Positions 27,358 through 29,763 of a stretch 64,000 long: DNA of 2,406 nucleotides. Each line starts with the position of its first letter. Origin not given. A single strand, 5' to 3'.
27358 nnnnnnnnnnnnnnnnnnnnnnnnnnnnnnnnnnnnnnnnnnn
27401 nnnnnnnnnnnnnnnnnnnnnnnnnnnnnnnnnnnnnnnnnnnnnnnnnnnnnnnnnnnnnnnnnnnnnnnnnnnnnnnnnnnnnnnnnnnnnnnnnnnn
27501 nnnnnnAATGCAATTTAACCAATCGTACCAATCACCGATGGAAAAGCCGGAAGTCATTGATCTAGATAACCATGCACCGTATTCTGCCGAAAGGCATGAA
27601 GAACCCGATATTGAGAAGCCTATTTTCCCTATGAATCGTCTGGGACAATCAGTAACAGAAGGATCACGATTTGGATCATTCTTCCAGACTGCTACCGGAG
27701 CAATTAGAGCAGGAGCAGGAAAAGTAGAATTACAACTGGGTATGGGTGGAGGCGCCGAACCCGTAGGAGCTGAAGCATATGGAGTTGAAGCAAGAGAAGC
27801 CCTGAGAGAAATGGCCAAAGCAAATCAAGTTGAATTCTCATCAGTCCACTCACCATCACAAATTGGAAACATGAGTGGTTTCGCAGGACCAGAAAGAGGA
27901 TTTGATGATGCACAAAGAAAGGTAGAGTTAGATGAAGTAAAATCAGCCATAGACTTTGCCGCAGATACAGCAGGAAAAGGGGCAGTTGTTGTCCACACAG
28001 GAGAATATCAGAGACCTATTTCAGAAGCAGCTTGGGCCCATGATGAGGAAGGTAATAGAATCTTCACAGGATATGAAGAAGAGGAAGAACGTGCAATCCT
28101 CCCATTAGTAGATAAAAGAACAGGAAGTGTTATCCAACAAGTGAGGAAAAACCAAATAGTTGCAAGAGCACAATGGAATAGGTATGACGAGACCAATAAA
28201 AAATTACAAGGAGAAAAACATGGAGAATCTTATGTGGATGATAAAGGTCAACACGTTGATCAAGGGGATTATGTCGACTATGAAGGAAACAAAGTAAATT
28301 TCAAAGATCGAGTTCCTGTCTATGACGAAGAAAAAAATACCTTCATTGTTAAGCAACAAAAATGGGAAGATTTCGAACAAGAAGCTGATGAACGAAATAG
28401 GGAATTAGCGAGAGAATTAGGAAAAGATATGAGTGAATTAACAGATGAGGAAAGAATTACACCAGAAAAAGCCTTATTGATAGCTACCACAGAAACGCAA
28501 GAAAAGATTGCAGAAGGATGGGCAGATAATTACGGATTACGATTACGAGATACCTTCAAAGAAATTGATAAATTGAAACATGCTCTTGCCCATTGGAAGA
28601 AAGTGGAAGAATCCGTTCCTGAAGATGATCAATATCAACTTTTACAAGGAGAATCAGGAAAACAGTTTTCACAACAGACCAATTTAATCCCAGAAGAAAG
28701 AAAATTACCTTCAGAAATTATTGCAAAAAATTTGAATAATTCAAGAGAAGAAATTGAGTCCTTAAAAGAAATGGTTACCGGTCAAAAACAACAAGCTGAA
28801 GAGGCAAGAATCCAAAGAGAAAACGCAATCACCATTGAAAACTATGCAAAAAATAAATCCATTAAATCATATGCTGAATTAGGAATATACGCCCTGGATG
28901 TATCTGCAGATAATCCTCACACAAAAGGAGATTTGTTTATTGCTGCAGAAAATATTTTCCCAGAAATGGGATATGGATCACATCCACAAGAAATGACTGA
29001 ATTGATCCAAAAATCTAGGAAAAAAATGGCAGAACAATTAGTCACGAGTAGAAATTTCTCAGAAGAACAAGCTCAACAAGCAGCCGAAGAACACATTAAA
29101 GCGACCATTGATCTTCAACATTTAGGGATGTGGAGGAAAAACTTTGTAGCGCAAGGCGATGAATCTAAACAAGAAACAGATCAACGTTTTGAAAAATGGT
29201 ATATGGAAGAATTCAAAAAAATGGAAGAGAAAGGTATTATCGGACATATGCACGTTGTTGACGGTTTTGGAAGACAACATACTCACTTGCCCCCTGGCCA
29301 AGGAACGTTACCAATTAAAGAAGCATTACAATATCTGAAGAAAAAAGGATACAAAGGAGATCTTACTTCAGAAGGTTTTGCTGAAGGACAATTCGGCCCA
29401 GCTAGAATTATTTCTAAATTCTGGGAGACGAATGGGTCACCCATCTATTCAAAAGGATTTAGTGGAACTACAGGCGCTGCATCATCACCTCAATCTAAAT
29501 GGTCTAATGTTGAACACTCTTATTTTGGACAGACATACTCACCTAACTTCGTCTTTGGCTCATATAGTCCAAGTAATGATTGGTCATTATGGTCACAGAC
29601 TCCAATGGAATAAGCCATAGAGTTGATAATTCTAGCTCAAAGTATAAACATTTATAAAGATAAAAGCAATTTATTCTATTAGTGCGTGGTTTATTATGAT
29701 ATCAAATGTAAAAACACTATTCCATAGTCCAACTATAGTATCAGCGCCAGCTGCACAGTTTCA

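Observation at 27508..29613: Xylose-isomerase/AP-endonuclease-2-like TIM barrel interrupted by a ~280-residue charged insertion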

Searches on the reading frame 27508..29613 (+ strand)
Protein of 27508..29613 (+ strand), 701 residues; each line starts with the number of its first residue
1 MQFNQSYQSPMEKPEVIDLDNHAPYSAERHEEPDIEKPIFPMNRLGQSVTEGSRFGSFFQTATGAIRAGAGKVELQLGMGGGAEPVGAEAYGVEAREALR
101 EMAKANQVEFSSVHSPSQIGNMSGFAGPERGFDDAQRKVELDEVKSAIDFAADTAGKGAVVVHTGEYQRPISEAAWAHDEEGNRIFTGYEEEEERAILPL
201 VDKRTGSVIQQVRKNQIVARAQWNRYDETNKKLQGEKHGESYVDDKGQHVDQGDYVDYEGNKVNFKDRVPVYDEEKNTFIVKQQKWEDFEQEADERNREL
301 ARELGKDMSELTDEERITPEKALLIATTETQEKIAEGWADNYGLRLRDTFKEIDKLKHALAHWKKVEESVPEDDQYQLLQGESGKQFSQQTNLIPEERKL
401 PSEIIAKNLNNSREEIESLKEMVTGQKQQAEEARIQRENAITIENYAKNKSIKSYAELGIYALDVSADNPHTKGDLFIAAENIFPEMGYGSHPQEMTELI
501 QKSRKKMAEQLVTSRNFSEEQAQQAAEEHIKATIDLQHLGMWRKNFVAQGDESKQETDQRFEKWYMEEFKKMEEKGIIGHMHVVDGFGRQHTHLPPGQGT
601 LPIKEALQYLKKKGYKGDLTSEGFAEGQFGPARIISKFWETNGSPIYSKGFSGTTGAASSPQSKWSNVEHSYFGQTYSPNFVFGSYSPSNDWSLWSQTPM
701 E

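Call 4: search_protein_families(library=pfam, proteins=[window:27508-29613:+], max_evalue=0.1)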
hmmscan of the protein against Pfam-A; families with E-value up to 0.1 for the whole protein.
window:27508-29613:+ (701 aa): 1 family
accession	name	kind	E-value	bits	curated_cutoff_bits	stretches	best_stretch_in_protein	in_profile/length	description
PF01261.30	AP_endonuc_2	-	2.9e-15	57.1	31.1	2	527-627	150-233/249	Xylose isomerase-like TIM barrel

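Call 5: search_solved_structures(query=window:27508-29613:+, max_evalue=1, show_alignments=2)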
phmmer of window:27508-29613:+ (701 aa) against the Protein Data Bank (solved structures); distinct sequences matched with E-value up to 1: 7.
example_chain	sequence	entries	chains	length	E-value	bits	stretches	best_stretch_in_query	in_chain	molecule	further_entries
4q7i_A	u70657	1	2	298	0.023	16.7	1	575-633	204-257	D-tagatose 3-epimerase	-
4pgl_A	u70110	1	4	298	0.032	16.3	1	575-633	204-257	D-tagatose 3-epimerase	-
4xsl_A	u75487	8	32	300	0.036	16.1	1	575-636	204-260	D-tagatose 3-epimerase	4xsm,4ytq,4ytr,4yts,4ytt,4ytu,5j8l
2ou4_A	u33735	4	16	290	0.039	16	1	575-635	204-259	D-tagatose 3-epimerase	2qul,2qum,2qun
5hsa_A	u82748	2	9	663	0.16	14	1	552-630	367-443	Alcohol oxidase 1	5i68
3wqo_A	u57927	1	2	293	0.18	13.8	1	570-622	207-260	Uncharacterized protein MJ1311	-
4pfh_A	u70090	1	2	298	0.26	13.3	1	582-626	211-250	D-tagatose 3-epimerase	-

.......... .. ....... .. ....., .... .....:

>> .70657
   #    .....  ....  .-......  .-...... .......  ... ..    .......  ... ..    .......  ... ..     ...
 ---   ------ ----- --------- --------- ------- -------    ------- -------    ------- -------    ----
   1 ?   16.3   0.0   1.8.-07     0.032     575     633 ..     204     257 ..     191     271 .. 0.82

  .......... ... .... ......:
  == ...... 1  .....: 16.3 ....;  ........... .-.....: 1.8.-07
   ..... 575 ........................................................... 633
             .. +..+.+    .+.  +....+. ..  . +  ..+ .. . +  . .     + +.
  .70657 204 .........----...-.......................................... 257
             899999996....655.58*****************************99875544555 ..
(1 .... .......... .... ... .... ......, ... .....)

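Call 8: find_homologous_proteins(query=window:27508-29613:+)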
Query window:27508-29613:+ (701 aa): 365 proteins with E <= 0.001 among 8000 candidates; the best 120 are listed.
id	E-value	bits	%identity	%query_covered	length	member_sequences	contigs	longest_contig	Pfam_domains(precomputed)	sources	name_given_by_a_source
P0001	0.0e+0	1561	100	99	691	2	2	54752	PF01261.31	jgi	jgi:hypothetical protein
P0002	0.0e+0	1303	81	100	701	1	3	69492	PF01261.31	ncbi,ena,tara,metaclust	tara:strand:+ start:748 stop:2853 length:2106 start_codon:yes stop_codon:yes gene_type:complete|meta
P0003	0.0e+0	1044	65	100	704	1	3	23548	PF01261.31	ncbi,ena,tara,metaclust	tara:strand:- start:5406 stop:7520 length:2115 start_codon:yes stop_codon:yes gene_type:complete|met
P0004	1.5e-298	1011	65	99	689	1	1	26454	PF01261.31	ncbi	-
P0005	1.4e-251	855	56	100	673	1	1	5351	PF01261.31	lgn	-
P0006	6.7e-219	747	49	100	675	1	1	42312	PF01261.31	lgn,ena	-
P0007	7.5e-216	737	50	100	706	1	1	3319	PF01261.31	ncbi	-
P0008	1.1e-213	730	48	100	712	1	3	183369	PF01261.31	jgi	-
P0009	1.2e-213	730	51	100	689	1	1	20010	PF01261.31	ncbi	-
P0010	1.3e-213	730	48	100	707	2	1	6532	PF01261.31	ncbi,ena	-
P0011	3.8e-212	725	49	100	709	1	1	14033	PF01261.31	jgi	-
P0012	3.3e-211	722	48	100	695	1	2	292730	PF01261.31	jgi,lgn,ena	-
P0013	4.3e-211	721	49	100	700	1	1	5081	PF01261.31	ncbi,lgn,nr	ncbi:hypothetical protein HYS48_02020 [Candidatus Woesearchaeota archaeon]|nr:hypothetical protein [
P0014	6.2e-211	721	48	100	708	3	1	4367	PF01261.31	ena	-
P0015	7.9e-211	721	49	100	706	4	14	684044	PF01261.31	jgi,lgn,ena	jgi:hypothetical protein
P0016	1.2e-210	720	51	95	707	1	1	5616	PF01261.31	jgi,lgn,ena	-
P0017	1.9e-210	719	49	95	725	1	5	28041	PF01261.31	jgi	jgi:hypothetical protein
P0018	2.7e-209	716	48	100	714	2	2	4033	PF01261.31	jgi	-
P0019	1.6e-207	710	50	99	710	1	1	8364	PF01261.31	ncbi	-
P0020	2.0e-207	709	50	97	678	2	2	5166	PF01261.31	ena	-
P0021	7.9e-207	707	48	95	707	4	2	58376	PF01261.31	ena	-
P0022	5.4e-206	705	48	100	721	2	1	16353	PF01261.31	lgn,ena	-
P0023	5.2e-204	698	46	99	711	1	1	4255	PF01261.31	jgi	jgi:sugar phosphate isomerase/epimerase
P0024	4.1e-203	695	47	97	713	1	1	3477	PF01261.31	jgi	jgi:sugar phosphate isomerase/epimerase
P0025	1.3e-201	690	47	100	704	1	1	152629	PF01261.31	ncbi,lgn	-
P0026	2.0e-201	690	48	100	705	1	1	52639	PF01261.31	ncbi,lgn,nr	ncbi:hypothetical protein JW968_05955 [Candidatus Woesearchaeota archaeon]|nr:hypothetical protein [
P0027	2.1e-201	689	46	100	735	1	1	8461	PF01261.31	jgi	jgi:hypothetical protein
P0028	2.3e-199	683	47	100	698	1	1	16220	PF01261.31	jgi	-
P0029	1.5e-198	680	50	95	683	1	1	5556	PF01261.31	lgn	-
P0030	3.4e-198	679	46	100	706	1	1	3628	PF01261.31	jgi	jgi:sugar phosphate isomerase/epimerase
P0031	1.8e-197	676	47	100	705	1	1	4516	PF01261.31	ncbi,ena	-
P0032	6.4e-197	675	46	100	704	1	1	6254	PF01261.31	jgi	jgi:sugar phosphate isomerase/epimerase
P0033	9.5e-197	674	47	100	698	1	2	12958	PF01261.31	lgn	-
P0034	1.0e-196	674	46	100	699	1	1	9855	PF01261.31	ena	-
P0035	1.8e-196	673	47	100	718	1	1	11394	PF01261.31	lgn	-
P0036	2.6e-196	673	47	100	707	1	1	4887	PF01261.31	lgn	-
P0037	3.5e-196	672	46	100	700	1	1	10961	PF01261.31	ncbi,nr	ncbi:sugar phosphate isomerase/epimerase [Candidatus Woesearchaeota archaeon]|nr:sugar phosphate iso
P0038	4.8e-196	672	47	100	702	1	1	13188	PF01261.31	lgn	-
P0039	7.5e-196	671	47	100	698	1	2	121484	PF01261.31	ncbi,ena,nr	ncbi:MAG: sugar phosphate isomerase/epimerase [Nanoarchaeota archaeon]|nr:sugar phosphate isomerase/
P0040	1.4e-194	667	46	100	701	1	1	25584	PF01261.31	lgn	-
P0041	1.5e-193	663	45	100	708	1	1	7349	PF01261.31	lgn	-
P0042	2.9e-192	659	49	95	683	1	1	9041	PF01261.31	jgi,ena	-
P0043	6.6e-192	658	47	96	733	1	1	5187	PF01261.31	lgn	-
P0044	4.2e-190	652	47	94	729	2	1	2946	PF01261.31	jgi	-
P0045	6.1e-190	652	47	95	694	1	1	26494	PF01261.31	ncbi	ncbi:hypothetical protein ACFL96_06635 [Thermoproteota archaeon]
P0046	6.6e-190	651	44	100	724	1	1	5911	PF01261.31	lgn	-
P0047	1.8e-189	650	49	95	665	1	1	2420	PF01261.31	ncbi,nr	ncbi:MAG: hypothetical protein N3D84_03350, partial [Candidatus Woesearchaeota archaeon]|nr:hypothet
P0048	6.9e-189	648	45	100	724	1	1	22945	PF01261.31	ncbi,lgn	-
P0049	1.1e-188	647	45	100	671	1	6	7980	PF01261.31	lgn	-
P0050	1.5e-188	647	47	95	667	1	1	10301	PF01261.31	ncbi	-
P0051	7.0e-188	645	47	100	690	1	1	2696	PF01261.31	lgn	-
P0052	5.2e-187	642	45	100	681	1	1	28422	PF01261.31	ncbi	ncbi:MAG: hypothetical protein R6U32_00205 [Candidatus Woesearchaeota archaeon]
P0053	6.8e-187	642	48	95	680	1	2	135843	PF01261.31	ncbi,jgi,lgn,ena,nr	ncbi:hypothetical protein COV19_00155 [Candidatus Woesearchaeota archaeon CG10_big_fil_rev_8_21_14_0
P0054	9.9e-187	641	47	100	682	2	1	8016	PF01261.31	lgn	-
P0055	5.8e-186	638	47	96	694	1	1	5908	PF01261.31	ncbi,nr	ncbi:MAG: hypothetical protein KKE20_01235 [Nanoarchaeota archaeon]|nr:hypothetical protein [Nanoarc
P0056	4.5e-184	632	46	95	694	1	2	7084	PF01261.31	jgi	-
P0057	8.4e-184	631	47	95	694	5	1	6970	PF01261.31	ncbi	-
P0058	1.2e-182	627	46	97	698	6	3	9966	PF01261.31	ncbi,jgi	-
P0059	1.2e-181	624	43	100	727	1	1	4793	PF01261.31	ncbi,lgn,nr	ncbi:MAG: hypothetical protein U9R34_01805 [Nanoarchaeota archaeon]|nr:hypothetical protein [Nanoarc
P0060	6.6e-181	622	46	100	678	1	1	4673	PF01261.31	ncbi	-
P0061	3.1e-180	620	46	100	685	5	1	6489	PF01261.31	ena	-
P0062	3.4e-180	619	43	96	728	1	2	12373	PF01261.31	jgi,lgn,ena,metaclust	metaclust:\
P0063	3.4e-180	619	42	100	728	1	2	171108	PF01261.31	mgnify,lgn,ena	mgnify:CR=1 FL=1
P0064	6.8e-178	612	44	100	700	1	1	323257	PF01261.31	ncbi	ncbi:TIM barrel protein [Nanoarchaeota archaeon]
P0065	4.0e-177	609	46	96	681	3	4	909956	PF01261.31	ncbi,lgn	ncbi:MAG: hypothetical protein QXW00_00740 [Candidatus Woesearchaeota archaeon]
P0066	1.0e-175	605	45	95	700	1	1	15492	PF01261.31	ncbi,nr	ncbi:MAG: hypothetical protein NTV63_02865, partial [Candidatus Woesearchaeota archaeon]|nr:hypothet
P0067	4.0e-174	599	44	100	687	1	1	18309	PF01261.31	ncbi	-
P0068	6.2e-174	599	44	100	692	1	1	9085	PF01261.31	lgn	-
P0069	7.8e-173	595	41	100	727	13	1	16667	PF01261.31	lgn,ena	-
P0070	1.7e-172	594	45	97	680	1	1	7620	PF01261.31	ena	-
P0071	9.7e-172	591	45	96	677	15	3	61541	PF01261.31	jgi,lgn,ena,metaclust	metaclust:\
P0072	4.2e-170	586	44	94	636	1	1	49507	PF01261.31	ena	-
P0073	1.3e-169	584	43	100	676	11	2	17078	PF01261.31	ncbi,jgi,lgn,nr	ncbi:sugar phosphate isomerase/epimerase [Candidatus Woesearchaeota archaeon]|nr:sugar phosphate iso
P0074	1.5e-169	584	43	100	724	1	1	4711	PF01261.31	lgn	-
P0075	6.5e-169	582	43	100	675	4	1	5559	PF01261.31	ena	-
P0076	2.6e-168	580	45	95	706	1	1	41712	PF01261.31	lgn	-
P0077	6.7e-168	579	42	95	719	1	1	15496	PF01261.31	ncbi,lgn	-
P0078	3.3e-167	576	44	94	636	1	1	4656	PF01261.31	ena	-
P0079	9.2e-167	575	44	95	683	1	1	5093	PF01261.31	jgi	jgi:hypothetical protein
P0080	2.9e-166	573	43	96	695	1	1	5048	PF01261.31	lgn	-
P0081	5.9e-166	572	43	96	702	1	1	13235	PF01261.31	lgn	-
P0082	2.0e-165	571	42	100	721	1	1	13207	PF01261.31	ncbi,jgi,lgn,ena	-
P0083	2.2e-165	570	44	96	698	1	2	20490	PF01261.31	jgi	-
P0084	3.3e-165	570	43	97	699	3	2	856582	PF01261.31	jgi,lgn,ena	jgi:hypothetical protein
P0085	3.7e-165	570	45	95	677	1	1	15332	PF01261.31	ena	-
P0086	2.8e-164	567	44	96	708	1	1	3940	PF01261.31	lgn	-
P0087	4.3e-164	566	43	100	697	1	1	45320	PF01261.31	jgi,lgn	jgi:hypothetical protein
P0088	2.2e-163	564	44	97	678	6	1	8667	PF01261.31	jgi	-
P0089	2.5e-163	564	42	95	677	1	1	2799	PF01261.31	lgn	-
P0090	4.3e-163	563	63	59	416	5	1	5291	PF01261.31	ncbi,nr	ncbi:MAG: hypothetical protein QF632_00195, partial [Candidatus Woesearchaeota archaeon]|nr:hypothet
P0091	8.7e-163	562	43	96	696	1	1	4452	PF01261.31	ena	-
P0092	1.4e-162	561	42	98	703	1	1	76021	PF01261.31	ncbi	-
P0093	2.8e-162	560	42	100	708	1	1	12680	PF01261.31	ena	-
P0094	6.5e-162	559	44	95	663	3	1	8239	PF01261.31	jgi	jgi:hypothetical protein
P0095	1.1e-161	558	43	94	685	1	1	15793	PF01261.31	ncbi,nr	ncbi:sugar phosphate isomerase/epimerase [Candidatus Woesearchaeota archaeon]|nr:sugar phosphate iso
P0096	1.3e-161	558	42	96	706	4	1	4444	PF01261.31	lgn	-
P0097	2.2e-161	557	41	100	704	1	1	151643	PF01261.31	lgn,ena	-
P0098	2.8e-161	557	42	100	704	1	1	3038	PF01261.31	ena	-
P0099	3.3e-161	557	45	91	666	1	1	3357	PF01261.31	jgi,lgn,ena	-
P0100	5.2e-161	556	43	96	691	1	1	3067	PF01261.31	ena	-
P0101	1.9e-160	554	43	95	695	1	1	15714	PF01261.31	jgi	jgi:sugar phosphate isomerase/epimerase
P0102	2.4e-160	554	43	95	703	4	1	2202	PF01261.31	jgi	-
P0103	4.8e-160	553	44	91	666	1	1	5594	PF01261.31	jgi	jgi:sugar phosphate isomerase/epimerase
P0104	1.6e-159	551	42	95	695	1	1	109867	PF01261.31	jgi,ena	jgi:hypothetical protein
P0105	3.1e-159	550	42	95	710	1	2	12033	PF01261.31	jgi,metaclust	metaclust:\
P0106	7.2e-159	549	41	100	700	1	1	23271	PF01261.31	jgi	jgi:hypothetical protein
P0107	9.5e-159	548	41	100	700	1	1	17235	PF01261.31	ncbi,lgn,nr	ncbi:hypothetical protein JXB31_03625 [Candidatus Woesearchaeota archaeon]|nr:hypothetical protein [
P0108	1.2e-158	548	41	100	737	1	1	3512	PF01261.31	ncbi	-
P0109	1.6e-158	548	43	95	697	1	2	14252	PF01261.31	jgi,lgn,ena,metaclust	metaclust:\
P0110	1.6e-158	548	43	95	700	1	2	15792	PF01261.31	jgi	-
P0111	1.8e-158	548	42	96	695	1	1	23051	PF01261.31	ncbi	-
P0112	4.2e-158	546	43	92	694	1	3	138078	PF01261.31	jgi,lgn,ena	-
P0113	6.2e-158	546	42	94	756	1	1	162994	PF01261.31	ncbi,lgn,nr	ncbi:hypothetical protein JXB02_04940 [Candidatus Woesearchaeota archaeon]|nr:hypothetical protein [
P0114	9.0e-158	545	42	95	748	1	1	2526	PF01261.31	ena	-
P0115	1.0e-157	545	42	95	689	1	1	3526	PF01261.31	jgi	jgi:sugar phosphate isomerase/epimerase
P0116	1.3e-157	545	42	100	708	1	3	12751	PF01261.31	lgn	-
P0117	2.5e-157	544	43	94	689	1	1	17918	PF01261.31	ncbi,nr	ncbi:hypothetical protein KY342_06945 [Candidatus Woesearchaeota archaeon]|nr:hypothetical protein [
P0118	7.2e-157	542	41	100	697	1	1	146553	PF01261.31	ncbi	ncbi:MAG: TIM barrel protein [Candidatus Woesearchaeota archaeon]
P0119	9.1e-157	542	41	100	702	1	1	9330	PF01261.31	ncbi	-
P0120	1.7e-156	541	40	100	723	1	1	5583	PF01261.31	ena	-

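Call 13: find_encoding_contigs(protein=P0065, flank=10000, max_places=1)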
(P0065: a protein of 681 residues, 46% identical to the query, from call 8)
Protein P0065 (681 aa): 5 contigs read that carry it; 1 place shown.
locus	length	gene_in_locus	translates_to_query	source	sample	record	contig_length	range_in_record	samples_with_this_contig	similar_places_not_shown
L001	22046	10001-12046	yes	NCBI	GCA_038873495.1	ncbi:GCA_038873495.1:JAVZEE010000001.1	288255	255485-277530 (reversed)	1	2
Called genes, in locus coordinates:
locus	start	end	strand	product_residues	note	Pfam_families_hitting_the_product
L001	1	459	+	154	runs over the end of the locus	-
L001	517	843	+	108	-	-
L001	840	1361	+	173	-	-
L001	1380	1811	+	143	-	-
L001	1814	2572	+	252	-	-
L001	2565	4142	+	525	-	PF00437:T2SSE, PF27713:UCP018868, PF23989:PilB3_C (weak)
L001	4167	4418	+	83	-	-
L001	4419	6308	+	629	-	PF00482:T2SSF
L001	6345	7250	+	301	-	PF00482:T2SSF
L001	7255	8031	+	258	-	PF05670:NFACT-R_1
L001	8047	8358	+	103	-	PF01985:CRS1_YhbY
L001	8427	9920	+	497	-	-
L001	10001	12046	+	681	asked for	PF01261:AP_endonuc_2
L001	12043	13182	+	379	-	PF04015:DUF362, PF14697:Fer4_21 (faint), PF00037:Fer4 (weak), PF13237:Fer4_10 (weak)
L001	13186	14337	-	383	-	PF00438:S-AdoMet_synt_N, PF02772:S-AdoMet_synt_M, PF02773:S-AdoMet_synt_C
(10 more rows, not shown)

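Call 14: find_encoding_contigs(protein=P0084, flank=10000, max_places=1)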
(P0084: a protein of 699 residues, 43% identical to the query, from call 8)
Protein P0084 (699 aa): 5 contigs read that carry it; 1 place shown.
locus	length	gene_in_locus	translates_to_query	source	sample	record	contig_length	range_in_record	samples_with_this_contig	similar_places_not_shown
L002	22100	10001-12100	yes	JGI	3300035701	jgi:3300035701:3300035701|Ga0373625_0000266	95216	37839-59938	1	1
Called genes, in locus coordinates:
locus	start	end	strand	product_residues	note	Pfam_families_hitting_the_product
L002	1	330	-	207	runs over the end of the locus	-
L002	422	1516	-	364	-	PF00226:DnaJ, PF01556:DnaJ_C, PF00684:DnaJ_CXXCXGXG, PF15777:Anti-TRAP (faint)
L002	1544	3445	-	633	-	PF00012:HSP70, PF06723:MreB_Mbl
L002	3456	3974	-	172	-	PF01025:GrpE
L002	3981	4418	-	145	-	PF00011:HSP20, PF17886:ArsA_HSP20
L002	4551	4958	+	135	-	PF01022:HTH_5 (weak), PF13412:HTH_24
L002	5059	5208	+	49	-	PF04014:MazE_antitoxin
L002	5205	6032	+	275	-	PF01256:Carb_kinase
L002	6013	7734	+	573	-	PF00999:Na_H_Exchanger, PF02254:TrkA_N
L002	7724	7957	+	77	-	PF01985:CRS1_YhbY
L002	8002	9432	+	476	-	-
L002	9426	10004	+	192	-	-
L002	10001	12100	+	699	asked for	PF01261:AP_endonuc_2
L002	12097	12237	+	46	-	-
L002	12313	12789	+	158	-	-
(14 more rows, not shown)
